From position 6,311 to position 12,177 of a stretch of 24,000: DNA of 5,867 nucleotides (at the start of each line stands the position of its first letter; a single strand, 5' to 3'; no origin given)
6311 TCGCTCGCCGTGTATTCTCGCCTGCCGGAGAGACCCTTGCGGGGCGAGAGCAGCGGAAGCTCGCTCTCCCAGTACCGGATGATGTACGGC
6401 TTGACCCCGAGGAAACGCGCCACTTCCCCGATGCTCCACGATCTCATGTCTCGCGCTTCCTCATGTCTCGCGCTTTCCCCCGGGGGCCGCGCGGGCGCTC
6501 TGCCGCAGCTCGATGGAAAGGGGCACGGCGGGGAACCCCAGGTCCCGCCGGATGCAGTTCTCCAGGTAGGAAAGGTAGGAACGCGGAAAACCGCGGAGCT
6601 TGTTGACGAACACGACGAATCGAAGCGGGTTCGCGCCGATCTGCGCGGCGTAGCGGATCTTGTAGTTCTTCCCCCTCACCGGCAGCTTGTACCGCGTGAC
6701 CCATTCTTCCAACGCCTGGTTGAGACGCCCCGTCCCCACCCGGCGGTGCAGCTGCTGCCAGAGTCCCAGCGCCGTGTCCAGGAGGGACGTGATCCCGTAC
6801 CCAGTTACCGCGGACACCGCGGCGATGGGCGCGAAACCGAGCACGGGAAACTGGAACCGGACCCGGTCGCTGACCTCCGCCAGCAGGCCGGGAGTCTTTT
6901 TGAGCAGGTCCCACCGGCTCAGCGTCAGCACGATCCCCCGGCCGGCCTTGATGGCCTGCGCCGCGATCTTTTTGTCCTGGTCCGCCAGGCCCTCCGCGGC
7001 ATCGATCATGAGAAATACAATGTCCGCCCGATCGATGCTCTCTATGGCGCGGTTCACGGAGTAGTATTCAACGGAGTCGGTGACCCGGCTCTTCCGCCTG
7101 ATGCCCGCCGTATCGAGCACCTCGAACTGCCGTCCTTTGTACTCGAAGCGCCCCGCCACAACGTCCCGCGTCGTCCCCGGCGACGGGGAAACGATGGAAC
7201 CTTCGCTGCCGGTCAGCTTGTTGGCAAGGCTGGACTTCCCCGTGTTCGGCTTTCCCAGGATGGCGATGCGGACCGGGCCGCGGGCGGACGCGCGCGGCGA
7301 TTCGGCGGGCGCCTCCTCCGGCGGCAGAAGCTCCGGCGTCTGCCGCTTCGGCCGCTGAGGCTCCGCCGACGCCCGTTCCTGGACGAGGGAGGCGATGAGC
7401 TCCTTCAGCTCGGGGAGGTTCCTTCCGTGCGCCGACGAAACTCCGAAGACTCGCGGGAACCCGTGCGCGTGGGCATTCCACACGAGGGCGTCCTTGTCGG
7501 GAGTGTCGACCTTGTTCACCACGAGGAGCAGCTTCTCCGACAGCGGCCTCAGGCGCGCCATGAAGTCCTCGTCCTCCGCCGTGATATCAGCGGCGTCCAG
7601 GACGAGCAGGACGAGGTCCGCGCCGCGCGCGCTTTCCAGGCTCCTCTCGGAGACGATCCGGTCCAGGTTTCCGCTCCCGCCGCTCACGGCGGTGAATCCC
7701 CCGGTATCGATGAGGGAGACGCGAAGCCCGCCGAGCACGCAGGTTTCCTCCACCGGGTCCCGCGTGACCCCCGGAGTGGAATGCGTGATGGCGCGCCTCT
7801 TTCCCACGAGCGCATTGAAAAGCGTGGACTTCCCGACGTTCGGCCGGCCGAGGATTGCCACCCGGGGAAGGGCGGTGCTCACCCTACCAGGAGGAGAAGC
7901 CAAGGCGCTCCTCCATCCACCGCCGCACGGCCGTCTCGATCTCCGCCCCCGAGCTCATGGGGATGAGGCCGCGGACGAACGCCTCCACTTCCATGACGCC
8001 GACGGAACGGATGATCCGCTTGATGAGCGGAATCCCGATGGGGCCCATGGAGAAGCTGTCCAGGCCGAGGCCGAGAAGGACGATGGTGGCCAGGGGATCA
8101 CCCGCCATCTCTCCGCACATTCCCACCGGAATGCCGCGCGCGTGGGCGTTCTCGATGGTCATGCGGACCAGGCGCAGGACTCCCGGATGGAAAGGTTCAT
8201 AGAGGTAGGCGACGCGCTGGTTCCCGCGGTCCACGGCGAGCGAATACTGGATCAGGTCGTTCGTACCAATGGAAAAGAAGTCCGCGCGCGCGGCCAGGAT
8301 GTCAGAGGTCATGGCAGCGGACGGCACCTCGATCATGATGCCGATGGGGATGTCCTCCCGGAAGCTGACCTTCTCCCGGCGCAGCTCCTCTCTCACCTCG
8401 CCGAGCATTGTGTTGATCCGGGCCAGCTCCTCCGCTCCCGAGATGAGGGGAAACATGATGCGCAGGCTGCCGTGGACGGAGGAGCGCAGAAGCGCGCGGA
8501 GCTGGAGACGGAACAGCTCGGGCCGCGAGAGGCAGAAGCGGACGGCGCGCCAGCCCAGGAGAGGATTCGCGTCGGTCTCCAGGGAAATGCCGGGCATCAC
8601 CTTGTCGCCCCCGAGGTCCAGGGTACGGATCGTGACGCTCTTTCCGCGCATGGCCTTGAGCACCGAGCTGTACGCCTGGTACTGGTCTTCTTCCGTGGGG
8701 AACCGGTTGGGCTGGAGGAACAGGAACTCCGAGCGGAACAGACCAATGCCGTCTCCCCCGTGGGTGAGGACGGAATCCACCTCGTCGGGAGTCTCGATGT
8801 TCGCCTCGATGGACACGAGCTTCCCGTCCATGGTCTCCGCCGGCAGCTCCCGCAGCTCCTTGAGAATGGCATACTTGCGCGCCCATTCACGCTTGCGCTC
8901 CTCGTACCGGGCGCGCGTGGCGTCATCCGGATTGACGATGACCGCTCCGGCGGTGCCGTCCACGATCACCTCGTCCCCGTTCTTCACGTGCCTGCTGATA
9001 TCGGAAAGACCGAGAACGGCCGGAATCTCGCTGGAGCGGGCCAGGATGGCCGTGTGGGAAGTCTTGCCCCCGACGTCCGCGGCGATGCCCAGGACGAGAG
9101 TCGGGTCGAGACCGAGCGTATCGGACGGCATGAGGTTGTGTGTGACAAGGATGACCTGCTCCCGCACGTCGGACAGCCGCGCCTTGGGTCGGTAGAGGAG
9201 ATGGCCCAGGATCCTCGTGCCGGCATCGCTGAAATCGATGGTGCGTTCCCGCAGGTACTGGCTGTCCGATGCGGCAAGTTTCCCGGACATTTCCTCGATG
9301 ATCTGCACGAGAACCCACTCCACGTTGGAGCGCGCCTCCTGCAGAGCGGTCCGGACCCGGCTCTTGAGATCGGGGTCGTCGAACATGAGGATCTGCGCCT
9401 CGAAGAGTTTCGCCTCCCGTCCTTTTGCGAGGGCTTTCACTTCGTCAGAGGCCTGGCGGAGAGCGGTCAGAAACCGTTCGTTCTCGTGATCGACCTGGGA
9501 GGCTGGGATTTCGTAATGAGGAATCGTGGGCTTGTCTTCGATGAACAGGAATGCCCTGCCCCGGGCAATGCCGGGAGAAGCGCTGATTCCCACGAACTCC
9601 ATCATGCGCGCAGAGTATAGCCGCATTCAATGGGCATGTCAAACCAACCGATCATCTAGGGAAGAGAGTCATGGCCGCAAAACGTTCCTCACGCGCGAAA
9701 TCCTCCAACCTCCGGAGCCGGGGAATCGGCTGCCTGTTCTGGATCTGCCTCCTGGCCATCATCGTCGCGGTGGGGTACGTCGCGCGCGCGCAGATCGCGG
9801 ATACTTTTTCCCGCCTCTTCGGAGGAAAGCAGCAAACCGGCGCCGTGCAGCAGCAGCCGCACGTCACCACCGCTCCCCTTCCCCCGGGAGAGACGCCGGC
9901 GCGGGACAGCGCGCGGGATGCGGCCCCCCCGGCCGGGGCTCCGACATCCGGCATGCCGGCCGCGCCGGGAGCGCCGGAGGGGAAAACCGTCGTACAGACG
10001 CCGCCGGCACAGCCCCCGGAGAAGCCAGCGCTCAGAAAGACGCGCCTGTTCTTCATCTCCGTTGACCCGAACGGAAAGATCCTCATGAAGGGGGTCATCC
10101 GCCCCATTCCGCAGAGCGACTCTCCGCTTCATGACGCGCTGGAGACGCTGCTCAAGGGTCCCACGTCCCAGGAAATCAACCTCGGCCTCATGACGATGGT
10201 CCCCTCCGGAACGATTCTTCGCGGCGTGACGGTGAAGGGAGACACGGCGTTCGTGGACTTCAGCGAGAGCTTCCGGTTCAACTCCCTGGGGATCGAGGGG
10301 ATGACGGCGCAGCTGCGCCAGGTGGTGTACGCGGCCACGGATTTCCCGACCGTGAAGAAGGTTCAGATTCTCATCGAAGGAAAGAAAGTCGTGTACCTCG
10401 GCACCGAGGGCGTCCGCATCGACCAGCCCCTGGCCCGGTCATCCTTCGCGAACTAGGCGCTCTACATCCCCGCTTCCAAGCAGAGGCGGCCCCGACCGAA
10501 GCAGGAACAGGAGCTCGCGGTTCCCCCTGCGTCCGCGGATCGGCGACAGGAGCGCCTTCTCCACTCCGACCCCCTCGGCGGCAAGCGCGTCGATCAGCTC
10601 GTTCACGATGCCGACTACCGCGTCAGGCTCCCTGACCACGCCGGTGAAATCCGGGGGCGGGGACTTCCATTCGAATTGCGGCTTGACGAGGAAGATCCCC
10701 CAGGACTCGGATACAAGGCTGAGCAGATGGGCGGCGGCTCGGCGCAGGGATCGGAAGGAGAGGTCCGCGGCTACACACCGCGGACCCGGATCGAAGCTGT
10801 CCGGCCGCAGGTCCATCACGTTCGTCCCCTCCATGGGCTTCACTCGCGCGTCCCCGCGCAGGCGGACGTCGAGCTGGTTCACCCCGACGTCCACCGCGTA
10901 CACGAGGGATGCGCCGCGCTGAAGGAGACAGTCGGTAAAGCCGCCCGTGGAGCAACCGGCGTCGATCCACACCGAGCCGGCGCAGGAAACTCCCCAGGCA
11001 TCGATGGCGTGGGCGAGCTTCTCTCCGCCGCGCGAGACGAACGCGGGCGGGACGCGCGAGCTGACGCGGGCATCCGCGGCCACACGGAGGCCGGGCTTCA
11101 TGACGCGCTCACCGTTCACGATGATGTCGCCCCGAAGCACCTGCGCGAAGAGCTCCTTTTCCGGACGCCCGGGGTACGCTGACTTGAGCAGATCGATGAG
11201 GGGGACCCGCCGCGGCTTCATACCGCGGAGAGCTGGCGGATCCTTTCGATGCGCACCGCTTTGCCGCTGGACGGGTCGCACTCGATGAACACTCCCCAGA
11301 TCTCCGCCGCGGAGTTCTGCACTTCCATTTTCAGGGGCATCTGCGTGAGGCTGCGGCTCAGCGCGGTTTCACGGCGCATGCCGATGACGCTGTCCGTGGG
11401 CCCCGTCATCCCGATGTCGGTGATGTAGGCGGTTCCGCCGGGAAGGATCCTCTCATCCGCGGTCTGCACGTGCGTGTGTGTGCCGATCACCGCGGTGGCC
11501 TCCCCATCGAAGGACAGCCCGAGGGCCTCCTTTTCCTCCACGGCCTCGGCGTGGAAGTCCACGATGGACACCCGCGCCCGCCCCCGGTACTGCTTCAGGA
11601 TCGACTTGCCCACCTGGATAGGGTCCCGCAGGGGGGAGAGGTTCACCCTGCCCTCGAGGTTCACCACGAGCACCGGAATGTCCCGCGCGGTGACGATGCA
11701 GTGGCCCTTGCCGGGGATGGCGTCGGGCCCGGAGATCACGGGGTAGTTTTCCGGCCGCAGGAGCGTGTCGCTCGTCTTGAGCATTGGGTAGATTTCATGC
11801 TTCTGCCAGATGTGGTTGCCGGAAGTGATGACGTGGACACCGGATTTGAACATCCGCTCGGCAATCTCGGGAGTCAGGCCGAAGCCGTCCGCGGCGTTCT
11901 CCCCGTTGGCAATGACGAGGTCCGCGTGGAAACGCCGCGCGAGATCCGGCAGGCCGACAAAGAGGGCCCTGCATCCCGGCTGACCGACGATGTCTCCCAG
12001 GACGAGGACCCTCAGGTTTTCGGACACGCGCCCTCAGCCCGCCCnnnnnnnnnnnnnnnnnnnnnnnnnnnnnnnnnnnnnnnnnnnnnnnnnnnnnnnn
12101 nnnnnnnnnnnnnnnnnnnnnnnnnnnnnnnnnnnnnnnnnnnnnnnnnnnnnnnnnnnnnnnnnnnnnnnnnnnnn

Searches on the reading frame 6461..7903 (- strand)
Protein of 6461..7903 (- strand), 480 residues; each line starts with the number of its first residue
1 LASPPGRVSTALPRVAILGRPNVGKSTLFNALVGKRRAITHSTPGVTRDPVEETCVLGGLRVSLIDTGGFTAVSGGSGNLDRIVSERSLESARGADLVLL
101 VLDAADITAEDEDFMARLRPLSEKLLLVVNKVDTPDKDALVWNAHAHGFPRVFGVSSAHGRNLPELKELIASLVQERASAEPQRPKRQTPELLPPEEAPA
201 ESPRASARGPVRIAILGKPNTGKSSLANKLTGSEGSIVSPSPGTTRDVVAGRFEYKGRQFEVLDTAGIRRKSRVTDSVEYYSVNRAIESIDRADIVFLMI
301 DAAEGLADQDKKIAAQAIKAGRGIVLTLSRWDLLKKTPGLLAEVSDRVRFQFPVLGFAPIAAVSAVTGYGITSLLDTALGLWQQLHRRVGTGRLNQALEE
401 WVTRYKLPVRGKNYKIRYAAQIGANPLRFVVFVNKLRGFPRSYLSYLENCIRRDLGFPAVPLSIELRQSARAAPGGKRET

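Call 21: search_protein_families(library=pfam, proteins=[window:6461-7903:-], max_evalue=0.001)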
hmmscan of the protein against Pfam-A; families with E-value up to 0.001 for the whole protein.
window:6461-7903:- (480 aa): 11 families
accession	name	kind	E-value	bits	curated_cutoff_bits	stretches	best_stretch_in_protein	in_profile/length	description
PF01926.29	MMR_HSR1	-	3.1e-53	179.1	21.9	2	212-327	1-110/113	50S ribosome-binding GTPase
PF02421.24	FeoB_N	-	6.1e-27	94.5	27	2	14-140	2-123/156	Ferrous iron transport protein B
PF14714.11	KH_dom-like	-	1.7e-24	86.4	27.3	1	388-467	1-81/81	KH-domain-like of EngA bacterial GTPase enzymes, C-terminal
PF00009.33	GTP_EFTU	-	2.2e-17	63.7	26.5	1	243-379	54-183/188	Elongation factor Tu GTP binding domain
PF04548.22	AIG1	-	7.3e-16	58.6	27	2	14-119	2-108/212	AIG1 family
PF00350.29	Dynamin_N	-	4.1e-13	50.1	27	0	15-51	1-36/168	Dynamin family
PF08477.19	Roc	-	8.9e-06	26.4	27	0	212-276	1-74/119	Ras of Complex, Roc, domain of DAPkinase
PF00025.27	Arf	-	4.5e-05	23.4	22.3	0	211-291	15-90/174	ADP-ribosylation factor family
PF03193.22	RsgA_GTPase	-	7.3e-05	23.1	30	0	15-41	109-135/174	RsgA GTPase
PF00005.33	ABC_tran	-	9.6e-05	23.4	25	0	14-37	13-36/137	ABC transporter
PF13238.12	AAA_18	-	0.0005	21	29.4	0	213-267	1-44/128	AAA domain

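Call 22: search_protein_families(library=ncbifam, proteins=[window:6461-7903:-], max_evalue=0.00001)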
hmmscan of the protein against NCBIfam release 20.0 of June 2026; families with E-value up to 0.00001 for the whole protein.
window:6461-7903:- (480 aa): 24 families
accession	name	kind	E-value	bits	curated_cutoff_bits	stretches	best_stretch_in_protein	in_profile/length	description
TIGR03594.1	GTPase_EngA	equivalog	1e-132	443.3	306.7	1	13-467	1-432/432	ribosome biogenesis GTPase Der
NF002828.0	PRK03003.1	equivalog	3.7e-88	296.2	631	1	10-471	38-471/477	ribosome biogenesis GTPase Der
NF007071.0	PRK09518.1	equivalog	3e-82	277.3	953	1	11-467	270-698/706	bifunctional cytidylate kinase/GTPase Der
TIGR00450.1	mnmE_trmE_thdF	equivalog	4.3e-58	197.4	252.6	2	208-335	207-330/446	tRNA uridine-5-carboxymethylaminomethyl(34) synthesis GTPase MnmE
TIGR00231.1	small_GTP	domain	6.3e-57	191.9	42.5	2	211-377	4-161/164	GTP-binding protein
NF003661.0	PRK05291.1-3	equivalog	1.7e-55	189.2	380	2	210-377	216-365/448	tRNA uridine-5-carboxymethylaminomethyl(34) synthesis GTPase MnmE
NF000908.1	PRK00089.1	equivalog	5.6e-53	180.1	237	2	15-178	6-171/291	GTPase Era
TIGR03918.1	GTP_HydF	equivalog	2.2e-43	148.6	325.55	2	14-178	9-171/392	[FeFe] hydrogenase H-cluster maturation GTPase HydF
TIGR00436.1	era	equivalog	2.2e-40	138.7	116.25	2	14-176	2-165/270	GTPase Era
TIGR00437.1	feoB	equivalog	1.5e-27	96.6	315.65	2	19-184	1-164/594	ferrous iron transport protein B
TIGR03596.1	GTPase_YlqF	equivalog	8.2e-26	91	208.2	2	14-69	120-172/276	ribosome biogenesis GTPase YlqF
TIGR03598.1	GTPase_YsxC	equivalog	1.8e-22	79.9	124.45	2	10-139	16-146/186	ribosome biogenesis GTP-binding protein YihA/YsxC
TIGR03156.1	GTP_HflX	equivalog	7.4e-17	61.3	216.75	1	7-172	184-349/351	GTPase HflX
NF003255.0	PRK04213.1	equivalog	1.2e-12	47.6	164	1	13-79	10-71/204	GTP-binding protein EngB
NF007105.0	PRK09554.1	equivalog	2.9e-12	45.5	683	1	15-174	6-167/772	Fe(2+) transporter permease subunit FeoB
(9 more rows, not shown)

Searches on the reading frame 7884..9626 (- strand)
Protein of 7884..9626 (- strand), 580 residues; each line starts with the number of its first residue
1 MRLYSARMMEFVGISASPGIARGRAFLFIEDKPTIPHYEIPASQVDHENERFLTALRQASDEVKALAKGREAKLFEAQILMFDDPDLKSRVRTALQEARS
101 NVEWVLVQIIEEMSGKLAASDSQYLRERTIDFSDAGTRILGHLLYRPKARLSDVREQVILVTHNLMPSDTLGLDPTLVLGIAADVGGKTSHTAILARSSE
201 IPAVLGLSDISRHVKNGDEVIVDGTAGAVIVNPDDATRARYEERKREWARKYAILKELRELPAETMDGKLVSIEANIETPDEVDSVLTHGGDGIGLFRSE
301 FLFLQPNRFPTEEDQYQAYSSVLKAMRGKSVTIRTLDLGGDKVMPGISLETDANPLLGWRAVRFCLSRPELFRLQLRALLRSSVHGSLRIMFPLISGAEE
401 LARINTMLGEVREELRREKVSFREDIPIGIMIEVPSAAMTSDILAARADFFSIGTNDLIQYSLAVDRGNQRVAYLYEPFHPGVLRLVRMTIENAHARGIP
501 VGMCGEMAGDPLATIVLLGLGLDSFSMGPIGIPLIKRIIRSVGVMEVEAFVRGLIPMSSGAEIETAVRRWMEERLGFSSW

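Call 21: search_protein_families(library=pfam, proteins=[window:7884-9626:-], max_evalue=0.001)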
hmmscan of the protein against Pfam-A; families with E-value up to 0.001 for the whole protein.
window:7884-9626:- (580 aa): 3 families
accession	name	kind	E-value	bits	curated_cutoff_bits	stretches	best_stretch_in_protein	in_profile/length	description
PF02896.24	PEP-utilizers_C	-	9.5e-112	373.4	22.8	1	256-542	5-291/293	PEP-utilising enzyme, PEP-binding domain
PF05524.18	PEP-utilisers_N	-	7.8e-26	91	24.4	1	13-128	2-121/121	PEP-utilising enzyme, N-terminal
PF00391.29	PEP-utilizers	-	2.2e-22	78.9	23.1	1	155-227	2-72/72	PEP-utilising enzyme, mobile domain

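Call 22: search_protein_families(library=ncbifam, proteins=[window:7884-9626:-], max_evalue=0.00001)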
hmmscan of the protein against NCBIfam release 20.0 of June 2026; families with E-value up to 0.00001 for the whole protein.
window:7884-9626:- (580 aa): 22 families
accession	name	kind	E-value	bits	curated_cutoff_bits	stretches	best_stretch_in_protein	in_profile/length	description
TIGR01417.1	PTS_I_fam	equivalog_domain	1.7e-175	584.7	341.7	1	12-566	2-563/565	phosphoenolpyruvate--protein phosphotransferase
NF008382.0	PRK11177.1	equivalog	4.9e-168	560.3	824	1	12-574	3-572/575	phosphoenolpyruvate-protein phosphotransferase PtsI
NF008283.0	PRK11061.1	equivalog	2.9e-119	399.4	583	1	7-574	167-738/748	phosphoenolpyruvate--protein phosphotransferase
NF005057.0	PRK06464.1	equivalog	8e-56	189.5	598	2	320-540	562-786/798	phosphoenolpyruvate synthase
TIGR01418.1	PEP_synth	equivalog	4.1e-55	187.4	739.75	2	320-533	556-773/784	pyruvate, water dikinase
TIGR01828.1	pyru_phos_dikin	equivalog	3.6e-47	160.9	843.45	2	351-536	651-857/865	pyruvate, phosphate dikinase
NF008478.1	PRK11377.1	equivalog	6.7e-31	107.8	520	1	20-230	257-471/473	dihydroxyacetone kinase phosphoryl donor subunit DhaM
NF006153.0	PRK08296.1-5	subfamily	4.9e-11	41.7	578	1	149-230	525-604/608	hypothetical protein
NF004531.0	PRK05878.1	equivalog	1.7e-09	36.9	456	1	152-230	379-455/534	pyruvate, phosphate dikinase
NF006150.0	PRK08296.1-2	subfamily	3.4e-09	35.5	650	1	150-237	525-610/633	hypothetical protein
NF006151.0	PRK08296.1-3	equivalog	4.5e-09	35.4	693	1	150-230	523-601/604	hypothetical protein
NF004883.0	PRK06241.2-4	equivalog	6.2e-09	34.6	1063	1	179-238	860-918/928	phosphoenolpyruvate synthase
NF052631.1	prodigiosin_PigC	equivalog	1.4e-08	33.2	1300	1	176-232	826-882/883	prodigiosin ligase PigC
NF004878.0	PRK06241.1-3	subfamily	9.1e-08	30.6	945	1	180-231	837-888/891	phosphoenolpyruvate synthase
NF004882.0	PRK06241.2-3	equivalog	1.9e-07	29.6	850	1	161-230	750-817/827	phosphoenolpyruvate synthase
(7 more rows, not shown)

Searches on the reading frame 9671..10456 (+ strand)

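Call 21: search_protein_families(library=pfam, proteins=[window:9671-10456:+], max_evalue=0.001)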
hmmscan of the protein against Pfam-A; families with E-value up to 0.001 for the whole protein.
window:9671-10456:+ (261 aa): 1 family
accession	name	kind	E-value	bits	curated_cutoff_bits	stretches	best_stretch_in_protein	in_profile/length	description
PF10646.14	Germane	-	1.6e-21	77.5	23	1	144-240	20-116/117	Sporulation and spore germination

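Call 22: search_protein_families(library=ncbifam, proteins=[window:9671-10456:+], max_evalue=0.00001)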
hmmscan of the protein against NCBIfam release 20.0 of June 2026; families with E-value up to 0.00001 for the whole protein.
window:9671-10456:+ (261 aa): 0 families

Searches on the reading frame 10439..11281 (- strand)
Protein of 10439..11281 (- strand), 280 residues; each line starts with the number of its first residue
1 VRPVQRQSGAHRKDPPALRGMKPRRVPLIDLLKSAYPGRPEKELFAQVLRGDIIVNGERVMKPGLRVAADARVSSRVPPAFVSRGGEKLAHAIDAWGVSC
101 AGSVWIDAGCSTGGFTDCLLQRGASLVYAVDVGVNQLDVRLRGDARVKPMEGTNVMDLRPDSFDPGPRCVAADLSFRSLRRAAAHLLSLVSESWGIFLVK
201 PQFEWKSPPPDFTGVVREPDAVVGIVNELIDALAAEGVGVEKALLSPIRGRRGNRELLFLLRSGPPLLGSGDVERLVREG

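Call 21: search_protein_families(library=pfam, proteins=[window:10439-11281:-], max_evalue=0.001)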
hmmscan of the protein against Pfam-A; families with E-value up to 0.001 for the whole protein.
window:10439-11281:- (280 aa): 1 family
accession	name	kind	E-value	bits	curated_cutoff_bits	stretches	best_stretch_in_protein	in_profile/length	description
PF01728.25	FtsJ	-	4.6e-26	92.3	24.1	1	81-260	1-178/181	FtsJ-like methyltransferase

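Call 22: search_protein_families(library=ncbifam, proteins=[window:10439-11281:-], max_evalue=0.00001)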
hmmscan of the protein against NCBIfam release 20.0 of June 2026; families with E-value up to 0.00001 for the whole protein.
window:10439-11281:- (280 aa): 2 families
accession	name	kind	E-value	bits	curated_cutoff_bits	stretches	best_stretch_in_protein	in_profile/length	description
TIGR00478.1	tly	subfamily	1.3e-53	181.7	185.8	1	39-256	13-228/228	TlyA family rRNA (cytidine-2'-O)-methyltransferase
NF049952.1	23rRNACMtaseTlyA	equivalog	1.4e-35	122.9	250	1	50-261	25-234/236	23S rRNA (cytidine-2'-O)-methyltransferase TlyA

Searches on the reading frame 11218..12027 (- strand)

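Call 21: search_protein_families(library=pfam, proteins=[window:11218-12027:-], max_evalue=0.001)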
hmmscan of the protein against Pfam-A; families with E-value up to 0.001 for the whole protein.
window:11218-12027:- (269 aa): 2 families
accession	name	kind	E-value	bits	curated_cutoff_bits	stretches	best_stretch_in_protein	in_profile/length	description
PF13277.11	YmdB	-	8.2e-94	314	27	1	8-263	1-253/253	YmdB-like protein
PF00149.33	Metallophos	-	4.8e-07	30.8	21.5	1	5-187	1-190/191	Calcineurin-like phosphoesterase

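Call 22: search_protein_families(library=ncbifam, proteins=[window:11218-12027:-], max_evalue=0.00001)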
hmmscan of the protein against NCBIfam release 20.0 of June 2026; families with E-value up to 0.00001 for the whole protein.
window:11218-12027:- (269 aa): 1 family
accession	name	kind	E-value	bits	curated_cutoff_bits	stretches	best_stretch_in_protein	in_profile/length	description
TIGR00282.1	TIGR00282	hypoth_equivalog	1.2e-84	283.8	254.15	1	5-265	1-258/266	TIGR00282 family metallophosphoesterase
